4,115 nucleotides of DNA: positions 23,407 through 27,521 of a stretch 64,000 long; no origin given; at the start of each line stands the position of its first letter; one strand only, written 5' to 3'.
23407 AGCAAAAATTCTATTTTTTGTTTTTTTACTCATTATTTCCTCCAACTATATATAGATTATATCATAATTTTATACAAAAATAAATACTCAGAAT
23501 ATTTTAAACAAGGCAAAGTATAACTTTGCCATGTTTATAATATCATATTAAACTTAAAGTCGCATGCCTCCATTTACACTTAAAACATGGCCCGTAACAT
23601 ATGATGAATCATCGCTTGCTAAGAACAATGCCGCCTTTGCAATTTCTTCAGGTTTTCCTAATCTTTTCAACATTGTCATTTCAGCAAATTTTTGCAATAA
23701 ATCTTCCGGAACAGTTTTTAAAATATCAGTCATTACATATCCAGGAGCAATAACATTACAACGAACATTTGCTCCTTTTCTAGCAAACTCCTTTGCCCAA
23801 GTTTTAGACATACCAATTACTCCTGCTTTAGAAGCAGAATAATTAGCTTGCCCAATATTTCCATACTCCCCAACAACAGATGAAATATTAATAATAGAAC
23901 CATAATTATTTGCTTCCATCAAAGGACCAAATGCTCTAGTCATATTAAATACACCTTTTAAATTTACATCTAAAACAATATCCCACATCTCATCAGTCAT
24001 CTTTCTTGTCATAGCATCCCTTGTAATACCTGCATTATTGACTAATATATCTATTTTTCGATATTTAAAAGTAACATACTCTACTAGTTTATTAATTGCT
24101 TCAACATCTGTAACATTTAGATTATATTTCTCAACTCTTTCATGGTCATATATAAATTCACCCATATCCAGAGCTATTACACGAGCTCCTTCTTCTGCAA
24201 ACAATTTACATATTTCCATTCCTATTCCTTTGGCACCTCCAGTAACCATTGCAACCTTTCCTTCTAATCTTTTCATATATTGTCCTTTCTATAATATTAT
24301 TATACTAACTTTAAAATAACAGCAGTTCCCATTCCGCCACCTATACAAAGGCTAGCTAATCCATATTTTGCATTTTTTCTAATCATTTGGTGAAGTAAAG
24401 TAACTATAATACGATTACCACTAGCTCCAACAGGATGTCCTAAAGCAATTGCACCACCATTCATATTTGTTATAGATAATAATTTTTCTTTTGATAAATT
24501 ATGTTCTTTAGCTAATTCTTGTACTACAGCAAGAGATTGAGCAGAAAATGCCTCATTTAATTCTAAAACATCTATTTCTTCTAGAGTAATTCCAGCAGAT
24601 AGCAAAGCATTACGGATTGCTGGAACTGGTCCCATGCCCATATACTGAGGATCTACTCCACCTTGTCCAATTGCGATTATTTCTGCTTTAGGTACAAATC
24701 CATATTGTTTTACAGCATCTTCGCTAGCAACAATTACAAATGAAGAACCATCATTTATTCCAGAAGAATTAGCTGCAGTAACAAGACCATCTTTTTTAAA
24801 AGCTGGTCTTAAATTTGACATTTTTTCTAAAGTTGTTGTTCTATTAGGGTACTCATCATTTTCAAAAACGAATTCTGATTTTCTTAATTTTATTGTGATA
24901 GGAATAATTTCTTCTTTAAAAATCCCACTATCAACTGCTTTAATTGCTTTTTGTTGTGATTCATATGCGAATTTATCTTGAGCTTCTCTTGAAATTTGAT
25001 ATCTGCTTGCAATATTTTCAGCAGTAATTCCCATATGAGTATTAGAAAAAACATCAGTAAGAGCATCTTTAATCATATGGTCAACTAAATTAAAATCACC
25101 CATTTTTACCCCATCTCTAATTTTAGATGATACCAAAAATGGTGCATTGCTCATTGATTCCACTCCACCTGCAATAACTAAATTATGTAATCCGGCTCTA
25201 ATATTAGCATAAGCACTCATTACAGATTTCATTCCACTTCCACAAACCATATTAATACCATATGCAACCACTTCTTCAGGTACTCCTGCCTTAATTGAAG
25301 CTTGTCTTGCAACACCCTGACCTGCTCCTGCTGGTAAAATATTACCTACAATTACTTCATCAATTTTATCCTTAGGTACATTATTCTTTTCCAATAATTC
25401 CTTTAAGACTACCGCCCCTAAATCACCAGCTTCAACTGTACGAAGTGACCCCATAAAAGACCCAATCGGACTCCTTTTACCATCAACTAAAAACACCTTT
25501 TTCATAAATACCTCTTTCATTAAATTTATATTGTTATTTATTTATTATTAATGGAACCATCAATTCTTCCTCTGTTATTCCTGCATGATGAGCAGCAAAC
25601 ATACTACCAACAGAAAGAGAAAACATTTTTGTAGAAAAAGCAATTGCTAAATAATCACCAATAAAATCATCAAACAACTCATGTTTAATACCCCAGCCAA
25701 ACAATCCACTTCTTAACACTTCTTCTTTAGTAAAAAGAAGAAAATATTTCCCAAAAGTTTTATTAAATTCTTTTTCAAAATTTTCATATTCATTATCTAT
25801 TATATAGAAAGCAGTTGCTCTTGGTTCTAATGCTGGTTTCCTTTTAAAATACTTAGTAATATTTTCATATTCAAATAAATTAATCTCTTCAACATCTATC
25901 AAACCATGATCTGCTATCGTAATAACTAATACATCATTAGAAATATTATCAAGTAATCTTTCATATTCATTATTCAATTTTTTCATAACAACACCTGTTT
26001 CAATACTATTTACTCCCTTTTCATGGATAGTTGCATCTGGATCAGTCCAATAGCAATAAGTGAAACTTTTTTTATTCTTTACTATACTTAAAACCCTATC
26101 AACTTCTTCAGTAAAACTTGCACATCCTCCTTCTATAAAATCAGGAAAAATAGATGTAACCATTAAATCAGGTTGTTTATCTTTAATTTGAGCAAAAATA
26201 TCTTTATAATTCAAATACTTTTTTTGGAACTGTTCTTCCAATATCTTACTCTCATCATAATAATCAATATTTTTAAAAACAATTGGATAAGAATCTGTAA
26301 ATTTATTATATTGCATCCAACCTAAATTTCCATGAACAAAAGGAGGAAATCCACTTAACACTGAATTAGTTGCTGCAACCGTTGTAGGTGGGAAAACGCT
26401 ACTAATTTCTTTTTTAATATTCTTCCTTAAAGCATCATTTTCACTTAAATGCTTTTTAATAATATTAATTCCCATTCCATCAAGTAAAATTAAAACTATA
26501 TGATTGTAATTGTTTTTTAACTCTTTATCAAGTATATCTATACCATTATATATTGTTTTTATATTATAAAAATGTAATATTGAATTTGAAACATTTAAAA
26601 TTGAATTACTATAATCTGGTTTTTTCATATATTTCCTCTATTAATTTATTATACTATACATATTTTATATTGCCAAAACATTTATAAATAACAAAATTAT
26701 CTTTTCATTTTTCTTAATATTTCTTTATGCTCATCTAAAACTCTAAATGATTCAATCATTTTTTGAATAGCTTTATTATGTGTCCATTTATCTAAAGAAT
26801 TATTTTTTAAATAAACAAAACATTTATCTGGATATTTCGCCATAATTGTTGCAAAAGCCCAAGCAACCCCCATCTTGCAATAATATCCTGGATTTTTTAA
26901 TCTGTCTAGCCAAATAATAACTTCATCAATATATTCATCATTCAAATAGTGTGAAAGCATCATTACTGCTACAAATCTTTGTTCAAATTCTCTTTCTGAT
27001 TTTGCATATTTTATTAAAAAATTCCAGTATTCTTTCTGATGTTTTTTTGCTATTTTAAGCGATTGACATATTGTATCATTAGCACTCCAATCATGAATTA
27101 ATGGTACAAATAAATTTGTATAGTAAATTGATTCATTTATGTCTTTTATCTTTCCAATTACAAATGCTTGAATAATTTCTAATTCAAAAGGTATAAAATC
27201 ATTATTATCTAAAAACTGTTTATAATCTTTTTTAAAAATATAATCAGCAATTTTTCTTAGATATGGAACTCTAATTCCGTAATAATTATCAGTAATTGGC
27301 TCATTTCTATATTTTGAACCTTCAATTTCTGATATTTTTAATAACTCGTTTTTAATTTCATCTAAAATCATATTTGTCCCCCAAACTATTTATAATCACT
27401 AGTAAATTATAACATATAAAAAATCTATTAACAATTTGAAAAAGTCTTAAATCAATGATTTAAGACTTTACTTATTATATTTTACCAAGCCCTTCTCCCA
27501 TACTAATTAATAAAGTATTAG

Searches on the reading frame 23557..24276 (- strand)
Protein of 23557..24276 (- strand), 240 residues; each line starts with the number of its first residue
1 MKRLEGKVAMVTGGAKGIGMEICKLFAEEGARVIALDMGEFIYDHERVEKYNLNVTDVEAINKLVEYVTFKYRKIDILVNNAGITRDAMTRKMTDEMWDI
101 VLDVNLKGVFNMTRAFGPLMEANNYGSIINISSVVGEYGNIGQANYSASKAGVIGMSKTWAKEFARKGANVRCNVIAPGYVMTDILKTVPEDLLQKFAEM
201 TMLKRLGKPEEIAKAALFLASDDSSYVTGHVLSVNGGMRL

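Call 64: search_protein_families(library=pfam, proteins=[window:23557-24276:-], max_evalue=0.00001)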
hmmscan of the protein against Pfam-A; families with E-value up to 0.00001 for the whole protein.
window:23557-24276:- (240 aa): 4 families
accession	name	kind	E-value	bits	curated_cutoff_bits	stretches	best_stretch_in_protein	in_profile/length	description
PF13561.12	adh_short_C2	-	3.4e-62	210.5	27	1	15-238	3-235/236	Enoyl-(Acyl carrier protein) reductase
PF00106.31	adh_short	-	5.7e-55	186.3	26.6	1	7-192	1-193/195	short chain dehydrogenase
PF08659.16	KR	-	4.8e-17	62.9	22.6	1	10-152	4-155/180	KR domain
PF01370.27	Epimerase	-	6.7e-07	29.4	20.9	1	10-199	2-195/240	NAD dependent epimerase/dehydratase family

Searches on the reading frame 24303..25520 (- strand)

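Call 64: search_protein_families(library=pfam, proteins=[window:24303-25520:-], max_evalue=0.00001)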
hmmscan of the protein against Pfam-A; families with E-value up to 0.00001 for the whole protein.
window:24303-25520:- (406 aa): 2 families
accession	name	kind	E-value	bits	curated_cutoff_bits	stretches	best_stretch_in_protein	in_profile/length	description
PF00108.29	Thiolase_N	-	1.8e-95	319.7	26.4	1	9-268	1-260/260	Thiolase, N-terminal domain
PF02803.24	Thiolase_C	-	1.6e-43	147.7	27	1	277-404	3-122/123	Thiolase, C-terminal domain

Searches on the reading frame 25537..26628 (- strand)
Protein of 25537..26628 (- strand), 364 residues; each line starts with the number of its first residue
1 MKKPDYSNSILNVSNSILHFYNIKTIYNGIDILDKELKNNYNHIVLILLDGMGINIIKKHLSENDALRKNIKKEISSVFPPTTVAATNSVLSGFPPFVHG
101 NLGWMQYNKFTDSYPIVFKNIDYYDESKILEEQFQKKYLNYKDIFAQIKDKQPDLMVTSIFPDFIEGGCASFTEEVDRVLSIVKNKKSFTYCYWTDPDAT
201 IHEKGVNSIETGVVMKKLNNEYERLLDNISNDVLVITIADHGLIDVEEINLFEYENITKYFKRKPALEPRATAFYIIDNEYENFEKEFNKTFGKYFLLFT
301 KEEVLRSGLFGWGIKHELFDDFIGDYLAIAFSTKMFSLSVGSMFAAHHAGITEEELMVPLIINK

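Call 64: search_protein_families(library=pfam, proteins=[window:25537-26628:-], max_evalue=0.00001)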
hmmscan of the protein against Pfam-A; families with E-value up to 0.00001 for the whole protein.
window:25537-26628:- (364 aa): 1 family
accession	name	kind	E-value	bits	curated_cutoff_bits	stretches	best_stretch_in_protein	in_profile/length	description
PF01663.27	Phosphodiest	-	8.1e-14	52.4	23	1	45-257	2-235/342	Type I phosphodiesterase / nucleotide pyrophosphatase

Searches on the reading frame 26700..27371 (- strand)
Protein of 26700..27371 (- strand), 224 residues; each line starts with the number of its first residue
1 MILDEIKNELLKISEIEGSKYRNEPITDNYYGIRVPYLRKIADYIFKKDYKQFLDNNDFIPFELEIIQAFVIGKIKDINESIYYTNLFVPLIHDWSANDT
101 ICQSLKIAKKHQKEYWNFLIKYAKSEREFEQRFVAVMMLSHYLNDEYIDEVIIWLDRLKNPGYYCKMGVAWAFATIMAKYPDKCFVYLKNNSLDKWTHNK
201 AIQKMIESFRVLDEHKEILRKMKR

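Call 64: search_protein_families(library=pfam, proteins=[window:26700-27371:-], max_evalue=0.00001)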
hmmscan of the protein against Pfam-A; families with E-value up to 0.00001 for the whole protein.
window:26700-27371:- (224 aa): 1 family
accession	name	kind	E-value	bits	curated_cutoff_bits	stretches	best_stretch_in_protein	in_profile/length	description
PF08713.17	DNA_alkylation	-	3.9e-08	33.7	21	1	27-205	24-213/213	DNA alkylation repair enzyme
